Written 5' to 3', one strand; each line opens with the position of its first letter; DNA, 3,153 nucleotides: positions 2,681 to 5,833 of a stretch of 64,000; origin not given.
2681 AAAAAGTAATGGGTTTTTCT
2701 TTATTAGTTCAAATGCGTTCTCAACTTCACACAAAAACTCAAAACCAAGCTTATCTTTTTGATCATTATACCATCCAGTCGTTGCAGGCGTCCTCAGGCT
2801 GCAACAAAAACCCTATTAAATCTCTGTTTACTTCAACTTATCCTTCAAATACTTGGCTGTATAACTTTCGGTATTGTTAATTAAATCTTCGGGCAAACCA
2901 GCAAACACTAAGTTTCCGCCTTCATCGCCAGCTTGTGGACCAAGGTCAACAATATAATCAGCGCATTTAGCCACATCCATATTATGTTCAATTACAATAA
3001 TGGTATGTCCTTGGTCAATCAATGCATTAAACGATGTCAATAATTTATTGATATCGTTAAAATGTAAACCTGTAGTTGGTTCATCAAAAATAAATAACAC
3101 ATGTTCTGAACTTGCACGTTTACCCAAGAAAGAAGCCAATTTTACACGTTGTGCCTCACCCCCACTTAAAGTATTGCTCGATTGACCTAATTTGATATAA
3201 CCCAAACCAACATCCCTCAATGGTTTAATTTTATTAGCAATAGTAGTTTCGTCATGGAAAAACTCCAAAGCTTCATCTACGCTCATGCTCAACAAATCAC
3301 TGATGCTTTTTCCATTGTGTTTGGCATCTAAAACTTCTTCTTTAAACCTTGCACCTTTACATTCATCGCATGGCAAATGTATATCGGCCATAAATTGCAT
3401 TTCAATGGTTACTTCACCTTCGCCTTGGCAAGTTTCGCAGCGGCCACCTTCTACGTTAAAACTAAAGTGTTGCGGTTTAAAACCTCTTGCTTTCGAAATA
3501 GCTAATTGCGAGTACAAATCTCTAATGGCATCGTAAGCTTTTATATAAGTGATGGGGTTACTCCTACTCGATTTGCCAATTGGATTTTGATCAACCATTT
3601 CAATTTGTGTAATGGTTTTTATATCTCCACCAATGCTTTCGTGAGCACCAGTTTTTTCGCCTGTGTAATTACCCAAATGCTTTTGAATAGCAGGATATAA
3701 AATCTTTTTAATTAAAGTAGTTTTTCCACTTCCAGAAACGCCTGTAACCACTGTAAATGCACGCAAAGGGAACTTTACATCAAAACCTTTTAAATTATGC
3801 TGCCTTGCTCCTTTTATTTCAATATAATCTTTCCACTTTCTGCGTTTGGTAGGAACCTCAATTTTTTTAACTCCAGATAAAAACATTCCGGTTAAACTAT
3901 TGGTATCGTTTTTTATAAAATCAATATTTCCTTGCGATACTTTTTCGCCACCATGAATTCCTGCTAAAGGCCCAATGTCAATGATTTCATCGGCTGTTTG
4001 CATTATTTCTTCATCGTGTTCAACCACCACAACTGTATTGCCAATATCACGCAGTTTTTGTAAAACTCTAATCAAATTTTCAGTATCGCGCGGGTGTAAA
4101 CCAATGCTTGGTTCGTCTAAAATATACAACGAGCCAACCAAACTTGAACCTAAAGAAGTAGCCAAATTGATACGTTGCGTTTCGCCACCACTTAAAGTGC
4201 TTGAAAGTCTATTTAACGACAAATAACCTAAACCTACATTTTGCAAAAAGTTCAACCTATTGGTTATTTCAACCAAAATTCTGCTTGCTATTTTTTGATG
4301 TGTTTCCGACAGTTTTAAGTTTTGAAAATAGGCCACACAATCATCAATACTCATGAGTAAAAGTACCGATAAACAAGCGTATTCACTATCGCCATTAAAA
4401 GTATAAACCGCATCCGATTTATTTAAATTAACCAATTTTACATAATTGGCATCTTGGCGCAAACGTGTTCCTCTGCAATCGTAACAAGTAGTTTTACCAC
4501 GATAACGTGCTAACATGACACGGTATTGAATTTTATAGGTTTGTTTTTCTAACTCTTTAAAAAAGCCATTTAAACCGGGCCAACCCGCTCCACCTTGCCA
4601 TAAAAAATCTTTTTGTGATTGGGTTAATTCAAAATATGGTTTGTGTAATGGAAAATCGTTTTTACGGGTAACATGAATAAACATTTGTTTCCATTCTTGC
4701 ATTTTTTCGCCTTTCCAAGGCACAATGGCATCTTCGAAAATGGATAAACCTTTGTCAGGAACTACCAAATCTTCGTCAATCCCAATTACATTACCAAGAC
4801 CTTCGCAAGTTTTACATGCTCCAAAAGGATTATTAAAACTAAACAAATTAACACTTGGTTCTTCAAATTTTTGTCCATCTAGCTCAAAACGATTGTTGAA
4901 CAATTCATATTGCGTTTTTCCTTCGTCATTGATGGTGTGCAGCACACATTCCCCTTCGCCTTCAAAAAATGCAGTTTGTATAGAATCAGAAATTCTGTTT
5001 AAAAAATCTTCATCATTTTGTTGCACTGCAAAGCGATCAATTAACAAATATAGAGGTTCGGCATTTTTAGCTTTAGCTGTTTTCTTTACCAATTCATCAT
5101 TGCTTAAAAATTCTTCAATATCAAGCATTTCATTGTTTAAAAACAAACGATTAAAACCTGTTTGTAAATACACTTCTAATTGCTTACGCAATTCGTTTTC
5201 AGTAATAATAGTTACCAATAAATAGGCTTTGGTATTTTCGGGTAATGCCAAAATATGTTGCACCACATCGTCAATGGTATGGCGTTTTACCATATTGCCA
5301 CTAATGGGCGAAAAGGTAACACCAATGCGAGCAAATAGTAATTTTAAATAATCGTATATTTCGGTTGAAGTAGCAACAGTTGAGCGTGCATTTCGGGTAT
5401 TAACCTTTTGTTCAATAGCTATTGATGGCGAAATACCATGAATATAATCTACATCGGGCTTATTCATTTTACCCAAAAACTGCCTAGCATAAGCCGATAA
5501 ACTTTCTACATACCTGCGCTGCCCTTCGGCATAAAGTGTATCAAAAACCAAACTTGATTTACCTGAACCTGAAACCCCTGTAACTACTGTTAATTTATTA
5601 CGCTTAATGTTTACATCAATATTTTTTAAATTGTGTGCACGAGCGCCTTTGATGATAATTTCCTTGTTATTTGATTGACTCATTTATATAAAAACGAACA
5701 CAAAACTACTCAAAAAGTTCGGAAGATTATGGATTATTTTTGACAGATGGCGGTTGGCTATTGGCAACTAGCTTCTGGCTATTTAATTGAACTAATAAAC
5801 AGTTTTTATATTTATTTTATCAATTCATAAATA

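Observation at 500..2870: ~2.3 kb accessory islet bracketed by a duplicated uvrA 3' end (att-like direct repeat)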

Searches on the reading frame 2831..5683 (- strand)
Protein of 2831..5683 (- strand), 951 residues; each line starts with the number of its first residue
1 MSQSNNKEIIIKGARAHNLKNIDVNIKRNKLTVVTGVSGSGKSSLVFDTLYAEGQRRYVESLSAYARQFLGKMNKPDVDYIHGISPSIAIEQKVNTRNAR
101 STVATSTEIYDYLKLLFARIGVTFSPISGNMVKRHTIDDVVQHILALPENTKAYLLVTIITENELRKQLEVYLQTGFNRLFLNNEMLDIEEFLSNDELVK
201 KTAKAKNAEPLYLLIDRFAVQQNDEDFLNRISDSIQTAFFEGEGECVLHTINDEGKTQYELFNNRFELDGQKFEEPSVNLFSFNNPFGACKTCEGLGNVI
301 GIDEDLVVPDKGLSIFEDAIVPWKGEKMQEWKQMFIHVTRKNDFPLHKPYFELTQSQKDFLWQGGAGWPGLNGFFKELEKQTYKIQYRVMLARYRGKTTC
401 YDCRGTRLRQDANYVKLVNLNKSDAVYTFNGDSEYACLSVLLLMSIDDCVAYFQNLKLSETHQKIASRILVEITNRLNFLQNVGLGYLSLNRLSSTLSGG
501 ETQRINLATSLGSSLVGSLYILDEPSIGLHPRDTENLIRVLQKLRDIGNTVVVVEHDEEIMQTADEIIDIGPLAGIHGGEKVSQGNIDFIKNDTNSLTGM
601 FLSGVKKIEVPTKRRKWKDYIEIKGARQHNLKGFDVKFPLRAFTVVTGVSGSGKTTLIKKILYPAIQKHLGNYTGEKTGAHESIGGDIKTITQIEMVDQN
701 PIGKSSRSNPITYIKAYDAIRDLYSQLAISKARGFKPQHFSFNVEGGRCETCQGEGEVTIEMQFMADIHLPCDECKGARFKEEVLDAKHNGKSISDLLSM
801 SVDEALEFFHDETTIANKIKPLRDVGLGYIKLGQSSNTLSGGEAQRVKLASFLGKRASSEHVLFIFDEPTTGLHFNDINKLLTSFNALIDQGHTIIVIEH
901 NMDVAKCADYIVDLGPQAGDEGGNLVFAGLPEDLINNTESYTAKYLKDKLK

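Call 15: find_encoding_contigs(protein=window:2831-5683:-, flank=10000, max_places=10)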
Protein window:2831-5683:- (951 aa): 1 contig read that carries it; 1 place shown.
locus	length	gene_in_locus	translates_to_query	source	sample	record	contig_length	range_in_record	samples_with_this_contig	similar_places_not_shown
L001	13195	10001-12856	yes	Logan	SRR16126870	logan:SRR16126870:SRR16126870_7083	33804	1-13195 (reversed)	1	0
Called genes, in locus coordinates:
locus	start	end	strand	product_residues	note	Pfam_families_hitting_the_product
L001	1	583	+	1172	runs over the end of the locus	PF18962:Por_Secre_tail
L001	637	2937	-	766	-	PF00384:Molybdopterin, PF01568:Molydop_binding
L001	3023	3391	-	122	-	PF22668:DUF7009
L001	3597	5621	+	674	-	PF03993:DUF349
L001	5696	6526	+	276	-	PF00793:DAHP_synth_1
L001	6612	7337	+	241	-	PF00106:adh_short, PF01370:Epimerase (weak), PF08659:KR (weak), PF13561:adh_short_C2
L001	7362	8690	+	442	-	PF00324:AA_permease, PF13520:AA_permease_2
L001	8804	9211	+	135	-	-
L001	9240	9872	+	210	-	-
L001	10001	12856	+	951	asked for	PF02463:SMC_N (faint), PF03193:RsgA_GTPase (faint), PF13175:AAA_15 (faint), PF13191:AAA_16 (faint), PF13401:AAA_22 (faint), PF17760:UvrA_inter, PF17755:UvrA_DNA-bind, PF00005:ABC_tran (weak), +6 more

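Call 22: find_related_loci(query=window:2831-5683:-, collection=genome_contigs, flank=10000)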
Query window:2831-5683:- (951 aa) in genome_contigs; peptide patterns used: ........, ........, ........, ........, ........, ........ (x = any residue, [..] = any of these).
600 stretches matched a pattern (row limit reached: there are more); 599 encode a relative of the query (tblastn E <= 1e-3); the best 80 are kept; 80 distinct loci.
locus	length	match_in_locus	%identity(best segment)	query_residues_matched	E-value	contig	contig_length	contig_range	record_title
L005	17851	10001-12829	73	1-950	0e+0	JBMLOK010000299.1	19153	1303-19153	MAG: Bacteroidia bacterium isolate LE_173636 NODE_3802_length_19153_cov_9.269924, whole genome shotgun sequence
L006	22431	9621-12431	70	2-950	0e+0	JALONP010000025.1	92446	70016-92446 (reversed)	MAG: Bacteroidia bacterium isolate Prado080 scaffold_1037, whole genome shotgun sequence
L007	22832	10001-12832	68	2-951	0e+0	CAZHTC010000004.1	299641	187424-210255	MAG TPA_asm: uncultured Bifidobacteriaceae bacterium isolate SRP257259_co1_20 genome assembly, contig: NODE_18_length_29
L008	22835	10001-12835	61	6-950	0e+0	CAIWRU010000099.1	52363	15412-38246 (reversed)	MAG: uncultured Mucilaginibacter sp. isolate AlinenLipids_bin-8559 genome assembly, contig: bin-8559:099/222, whole geno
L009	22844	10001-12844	60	6-950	0e+0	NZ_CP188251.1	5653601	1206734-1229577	Mucilaginibacter sp. McL0603 chromosome, complete genome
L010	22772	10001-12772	62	7-951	0e+0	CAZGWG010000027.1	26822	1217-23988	MAG TPA_asm: uncultured Sphingobacterium sp. isolate SRP193066_co1_54 genome assembly, contig: NODE_1883_length_26822_co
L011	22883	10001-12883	59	6-951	0e+0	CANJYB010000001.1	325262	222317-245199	MAG: Bacteroidetes bacterium isolate RH-23may17-974 genome assembly, contig: RH-23may17-C95, whole genome shotgun sequen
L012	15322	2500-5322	61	7-950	0e+0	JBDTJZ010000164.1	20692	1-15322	MAG: Mucilaginibacter sp. isolate cluster2_bin.65 k127_5779996, whole genome shotgun sequence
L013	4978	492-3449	59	6-950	0e+0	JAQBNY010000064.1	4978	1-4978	MAG: Mucilaginibacter sp. isolate RYN_305 scaffold_1444490, whole genome shotgun sequence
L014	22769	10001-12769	61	6-950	0e+0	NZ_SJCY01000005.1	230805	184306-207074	Pedobacter changchengzhani strain E01020 Scaffold5, whole genome shotgun sequence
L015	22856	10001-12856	60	7-950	0e+0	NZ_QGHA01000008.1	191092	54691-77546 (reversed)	Mucilaginibacter oryzae strain DSM 19975 LX99DRAFT_scaffold00008.8, whole genome shotgun sequence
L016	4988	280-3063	61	1-950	0e+0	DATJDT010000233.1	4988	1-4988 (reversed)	MAG TPA_asm: Pedobacter sp. isolate SMAG_U15414 k141_135122, whole genome shotgun sequence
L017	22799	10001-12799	61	1-951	0e+0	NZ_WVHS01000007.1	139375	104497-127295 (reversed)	Hufsiella ginkgonis strain HMF7056 7, whole genome shotgun sequence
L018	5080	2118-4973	60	7-950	0e+0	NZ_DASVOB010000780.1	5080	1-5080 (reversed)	MAG: Mucilaginibacter sp. isolate SMAG_U3142 k141_181704, whole genome shotgun sequence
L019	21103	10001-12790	61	6-951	0e+0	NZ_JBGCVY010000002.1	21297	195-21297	MAG: Mucilaginibacter sp. isolate MAG_010 k141_103827, whole genome shotgun sequence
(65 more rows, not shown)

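Call 47: find_homologous_proteins(query=window:2831-5683:-, max_evalue=1e-100)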
Query window:2831-5683:- (951 aa): 8000 proteins with E <= 1e-100 among 8000 candidates; the best 120 are listed.
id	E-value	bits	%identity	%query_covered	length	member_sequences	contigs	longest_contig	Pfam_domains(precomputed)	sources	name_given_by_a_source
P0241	0.0e+0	2154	99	100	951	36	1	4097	PF17760.7,PF17755.7,PF01443.25,PF13555.13,PF13401.13,PF03193.23,PF20703.4,PF00684.26,PF13304.13,PF13191.13,PF00005.34,PF13175.13,PF13476.13,PF02463.26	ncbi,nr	ncbi:MAG: excinuclease ABC subunit UvrA [Bacteroidia bacterium]|nr:excinuclease ABC subunit UvrA [Ba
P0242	0.0e+0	1965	91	100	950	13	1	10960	PF17760.7,PF17755.7,PF01443.25,PF13555.13,PF13401.13,PF03193.23,PF20703.4,PF00684.26,PF13304.13,PF13191.13,PF00005.34,PF13476.13,PF02463.26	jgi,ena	jgi:excinuclease ABC subunit A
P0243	0.0e+0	1962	91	100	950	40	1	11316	PF17760.7,PF17755.7,PF01443.25,PF13555.13,PF13401.13,PF03193.23,PF20703.4,PF00684.26,PF13304.13,PF13191.13,PF00005.34,PF13476.13,PF02463.26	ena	-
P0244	0.0e+0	1810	83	100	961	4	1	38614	PF17760.7,PF17755.7,PF01443.25,PF13555.13,PF13401.13,PF03193.23,PF20703.4,PF00684.26,PF13304.13,PF13191.13,PF00005.34,PF13175.13,PF13476.13,PF02463.26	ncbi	ncbi:MAG: excinuclease ABC subunit UvrA [Bacteroidota bacterium]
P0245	0.0e+0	1797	82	100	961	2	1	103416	PF17760.7,PF17755.7,PF01443.25,PF13555.13,PF13401.13,PF03193.23,PF20703.4,PF00684.26,PF13304.13,PF13191.13,PF00005.34,PF13175.13,PF13476.13,PF02463.26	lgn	-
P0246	0.0e+0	1778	82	100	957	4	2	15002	PF17760.7,PF17755.7,PF01443.25,PF13555.13,PF13401.13,PF03193.23,PF20703.4,PF00684.26,PF13304.13,PF13191.13,PF00005.34,PF13476.13,PF02463.26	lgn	-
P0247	0.0e+0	1630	74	100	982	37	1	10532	PF17760.7,PF13173.13,PF17755.7,PF01443.25,PF13555.13,PF13401.13,PF03193.23,PF20703.4,PF13304.13,PF13191.13,PF00005.34,PF13175.13,PF13476.13,PF02463.26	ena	-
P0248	0.0e+0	1611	74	100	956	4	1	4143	PF17760.7,PF17755.7,PF13555.13,PF03193.23,PF20703.4,PF00684.26,PF13304.13,PF13191.13,PF00005.34,PF13175.13,PF13476.13,PF02463.26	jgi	jgi:excinuclease ABC subunit A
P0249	0.0e+0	1606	73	100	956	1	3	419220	PF17760.7,PF17755.7,PF13555.13,PF03193.23,PF20703.4,PF00684.26,PF13304.13,PF13191.13,PF00005.34,PF13175.13,PF13476.13,PF02463.26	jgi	jgi:excinuclease ABC subunit A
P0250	0.0e+0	1595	74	100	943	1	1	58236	PF17760.7,PF17755.7,PF01443.25,PF13555.13,PF13401.13,PF03193.23,PF20703.4,PF00684.26,PF13304.13,PF13191.13,PF00005.34,PF13175.13,PF02463.26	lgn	-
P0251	0.0e+0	1590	73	100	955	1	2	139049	PF17760.7,PF17755.7,PF01443.25,PF13555.13,PF03193.23,PF20703.4,PF00684.26,PF13304.13,PF13191.13,PF00005.34,PF13175.13,PF13476.13,PF02463.26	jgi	jgi:excinuclease ABC subunit A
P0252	0.0e+0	1585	73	100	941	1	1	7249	PF17760.7,PF17755.7,PF00005.34,PF13175.13,PF13555.13,PF13401.13,PF20703.4,PF02463.26,PF00684.26,PF13304.13,PF13191.13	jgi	jgi:excinuclease ABC subunit A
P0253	0.0e+0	1579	73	100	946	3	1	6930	PF17760.7,PF17755.7,PF13555.13,PF13401.13,PF03193.23,PF20703.4,PF00684.26,PF13304.13,PF13191.13,PF00005.34,PF13476.13,PF02463.26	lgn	-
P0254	0.0e+0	1576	72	100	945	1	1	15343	PF17760.7,PF17755.7,PF01443.25,PF13555.13,PF13401.13,PF03193.23,PF20703.4,PF00684.26,PF13304.13,PF13191.13,PF00005.34,PF13175.13,PF13476.13,PF02463.26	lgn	-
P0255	0.0e+0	1574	72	100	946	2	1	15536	PF17760.7,PF17755.7,PF13555.13,PF13401.13,PF03193.23,PF20703.4,PF00684.26,PF13304.13,PF13191.13,PF00005.34,PF13175.13,PF02463.26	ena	-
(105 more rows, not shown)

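Call 49: find_encoding_contigs(protein=P0242, flank=10000, max_places=6)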
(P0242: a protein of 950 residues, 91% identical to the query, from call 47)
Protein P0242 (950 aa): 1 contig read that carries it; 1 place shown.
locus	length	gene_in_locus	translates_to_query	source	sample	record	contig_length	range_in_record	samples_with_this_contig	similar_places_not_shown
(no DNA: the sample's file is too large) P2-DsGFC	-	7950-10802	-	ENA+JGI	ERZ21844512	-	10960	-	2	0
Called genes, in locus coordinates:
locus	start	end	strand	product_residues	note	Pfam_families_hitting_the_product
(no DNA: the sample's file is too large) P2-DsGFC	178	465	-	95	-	-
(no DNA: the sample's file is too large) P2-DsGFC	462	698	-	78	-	-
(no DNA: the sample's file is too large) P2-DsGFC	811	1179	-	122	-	PF22668:DUF7009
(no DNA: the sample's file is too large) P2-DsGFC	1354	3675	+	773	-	PF03993:DUF349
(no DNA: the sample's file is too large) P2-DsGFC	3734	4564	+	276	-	PF00793:DAHP_synth_1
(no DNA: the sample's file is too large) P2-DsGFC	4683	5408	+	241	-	PF00106:adh_short, PF01370:Epimerase (weak), PF08659:KR (weak), PF13561:adh_short_C2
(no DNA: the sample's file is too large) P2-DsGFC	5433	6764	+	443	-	PF00324:AA_permease, PF13520:AA_permease_2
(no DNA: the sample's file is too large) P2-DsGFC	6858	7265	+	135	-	-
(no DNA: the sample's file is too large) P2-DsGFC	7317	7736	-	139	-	PF13650:Asp_protease_2 (weak), PF13975:gag-asp_proteas (weak)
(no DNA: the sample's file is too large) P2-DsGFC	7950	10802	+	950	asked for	PF00005:ABC_tran (faint), PF02463:SMC_N (faint), PF03193:RsgA_GTPase (faint), PF13191:AAA_16 (faint), PF13401:AAA_22 (faint), PF13476:AAA_23 (faint), PF17760:UvrA_inter, PF17755:UvrA_DNA-bind, +5 more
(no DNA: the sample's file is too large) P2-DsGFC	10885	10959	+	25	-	?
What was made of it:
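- The contig of the 91%-identical UvrA P0242 breaks 158 nt after uvrA, as arrays tend to do (call 49).
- Tried and rejected: The P0242 contig had no DNA available (call 49).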

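Call 50: find_encoding_contigs(protein=P0243, flank=10000, max_places=6)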
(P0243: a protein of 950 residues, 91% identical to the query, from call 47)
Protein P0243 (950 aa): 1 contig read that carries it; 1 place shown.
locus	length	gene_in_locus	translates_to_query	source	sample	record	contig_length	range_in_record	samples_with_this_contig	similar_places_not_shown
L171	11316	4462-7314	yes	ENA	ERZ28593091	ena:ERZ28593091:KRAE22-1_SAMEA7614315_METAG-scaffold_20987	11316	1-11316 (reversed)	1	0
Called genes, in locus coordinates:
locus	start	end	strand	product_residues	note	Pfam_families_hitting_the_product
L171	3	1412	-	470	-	?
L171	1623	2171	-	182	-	PF00578:AhpC-TSA (weak), PF08534:Redoxin (weak), PF13905:Thioredoxin_8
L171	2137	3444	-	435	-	PF00275:EPSP_synthase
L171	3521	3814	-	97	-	-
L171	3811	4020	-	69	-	-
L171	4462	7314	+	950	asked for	PF00005:ABC_tran (faint), PF02463:SMC_N (weak), PF03193:RsgA_GTPase (faint), PF13191:AAA_16 (faint), PF13401:AAA_22 (faint), PF13476:AAA_23 (faint), PF17760:UvrA_inter, PF17755:UvrA_DNA-bind, +5 more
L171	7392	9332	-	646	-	PF02518:HATPase_c, PF00204:DNA_gyraseB, PF01751:Toprim, PF00986:DNA_gyraseB_C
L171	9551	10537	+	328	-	PF03631:Virul_fac_BrkB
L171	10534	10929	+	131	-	PF22636:FlK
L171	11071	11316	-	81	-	?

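Call 51: find_encoding_contigs(protein=P0241, flank=10000, max_places=10)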
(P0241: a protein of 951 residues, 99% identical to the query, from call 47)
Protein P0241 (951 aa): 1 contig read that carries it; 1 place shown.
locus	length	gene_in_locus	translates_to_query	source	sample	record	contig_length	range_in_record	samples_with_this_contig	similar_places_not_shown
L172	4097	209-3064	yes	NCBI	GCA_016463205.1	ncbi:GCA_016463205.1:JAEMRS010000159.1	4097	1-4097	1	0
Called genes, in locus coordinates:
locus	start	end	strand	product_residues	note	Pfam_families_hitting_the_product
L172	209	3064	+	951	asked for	PF02463:SMC_N (faint), PF03193:RsgA_GTPase (faint), PF13175:AAA_15 (faint), PF13191:AAA_16 (faint), PF13401:AAA_22 (faint), PF17760:UvrA_inter, PF17755:UvrA_DNA-bind, PF00005:ABC_tran (weak), +6 more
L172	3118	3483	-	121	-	-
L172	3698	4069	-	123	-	-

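Call 52: list_cluster_members(proteins=[P0241])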
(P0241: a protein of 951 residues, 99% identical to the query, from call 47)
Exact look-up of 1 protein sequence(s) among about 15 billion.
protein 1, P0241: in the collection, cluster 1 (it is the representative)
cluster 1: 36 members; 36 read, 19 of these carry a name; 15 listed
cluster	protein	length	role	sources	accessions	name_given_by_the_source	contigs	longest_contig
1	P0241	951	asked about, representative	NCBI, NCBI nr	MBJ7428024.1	MAG: excinuclease ABC subunit UvrA [Bacteroidia bacterium] | excinuclease ABC subunit UvrA [Bacteroidia bacterium]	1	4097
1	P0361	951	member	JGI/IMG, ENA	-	excinuclease ABC subunit A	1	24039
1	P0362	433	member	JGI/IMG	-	excinuclease ABC subunit A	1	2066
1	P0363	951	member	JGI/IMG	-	excinuclease ABC subunit A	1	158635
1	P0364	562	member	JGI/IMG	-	excinuclease ABC subunit A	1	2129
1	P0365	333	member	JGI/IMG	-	excinuclease ABC subunit A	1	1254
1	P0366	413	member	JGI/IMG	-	excinuclease ABC subunit A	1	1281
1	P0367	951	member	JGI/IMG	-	excinuclease ABC subunit A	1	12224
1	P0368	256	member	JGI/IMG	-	excinuclease ABC subunit A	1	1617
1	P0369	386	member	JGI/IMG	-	excinuclease ABC subunit A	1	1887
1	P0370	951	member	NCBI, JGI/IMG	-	excinuclease ABC subunit A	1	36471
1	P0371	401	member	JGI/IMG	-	excinuclease ABC subunit A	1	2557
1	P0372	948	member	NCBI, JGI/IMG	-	excinuclease ABC subunit A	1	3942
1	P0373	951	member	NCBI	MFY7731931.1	MAG: excinuclease ABC subunit UvrA [Bacteroidia bacterium]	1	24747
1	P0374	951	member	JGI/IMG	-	excinuclease ABC subunit A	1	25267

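Call 54: find_encoding_contigs(protein=P0363, flank=10000, max_places=4)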
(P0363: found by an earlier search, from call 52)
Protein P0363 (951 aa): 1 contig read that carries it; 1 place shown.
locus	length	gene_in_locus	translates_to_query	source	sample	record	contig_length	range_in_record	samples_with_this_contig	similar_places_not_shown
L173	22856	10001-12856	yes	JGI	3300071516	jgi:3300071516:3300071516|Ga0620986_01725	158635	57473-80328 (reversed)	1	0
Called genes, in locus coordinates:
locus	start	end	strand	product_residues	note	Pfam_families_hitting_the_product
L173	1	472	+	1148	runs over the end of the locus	PF18962:Por_Secre_tail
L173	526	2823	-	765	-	PF00384:Molybdopterin, PF01568:Molydop_binding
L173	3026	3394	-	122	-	PF22668:DUF7009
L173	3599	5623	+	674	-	PF03993:DUF349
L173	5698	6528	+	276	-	PF00793:DAHP_synth_1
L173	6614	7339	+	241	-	PF00106:adh_short, PF01370:Epimerase (weak), PF08659:KR (weak), PF13561:adh_short_C2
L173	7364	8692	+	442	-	PF00324:AA_permease, PF13520:AA_permease_2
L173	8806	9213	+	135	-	-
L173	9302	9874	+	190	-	-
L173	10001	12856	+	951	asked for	PF02463:SMC_N (faint), PF03193:RsgA_GTPase (faint), PF13175:AAA_15 (faint), PF13191:AAA_16 (faint), PF13401:AAA_22 (faint), PF17760:UvrA_inter, PF17755:UvrA_DNA-bind, PF00005:ABC_tran (weak), +6 more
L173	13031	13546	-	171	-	-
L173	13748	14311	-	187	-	-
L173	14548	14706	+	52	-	-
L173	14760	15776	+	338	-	PF19580:Exo_endo_phos_3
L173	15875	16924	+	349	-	PF01795:Methyltransf_5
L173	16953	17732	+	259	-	-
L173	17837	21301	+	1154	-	PF13385:Laminin_G_3, PF09113:N-glycanase_C, PF18962:Por_Secre_tail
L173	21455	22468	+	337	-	PF09997:DUF2238 (weak)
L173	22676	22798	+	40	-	-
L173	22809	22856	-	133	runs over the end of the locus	-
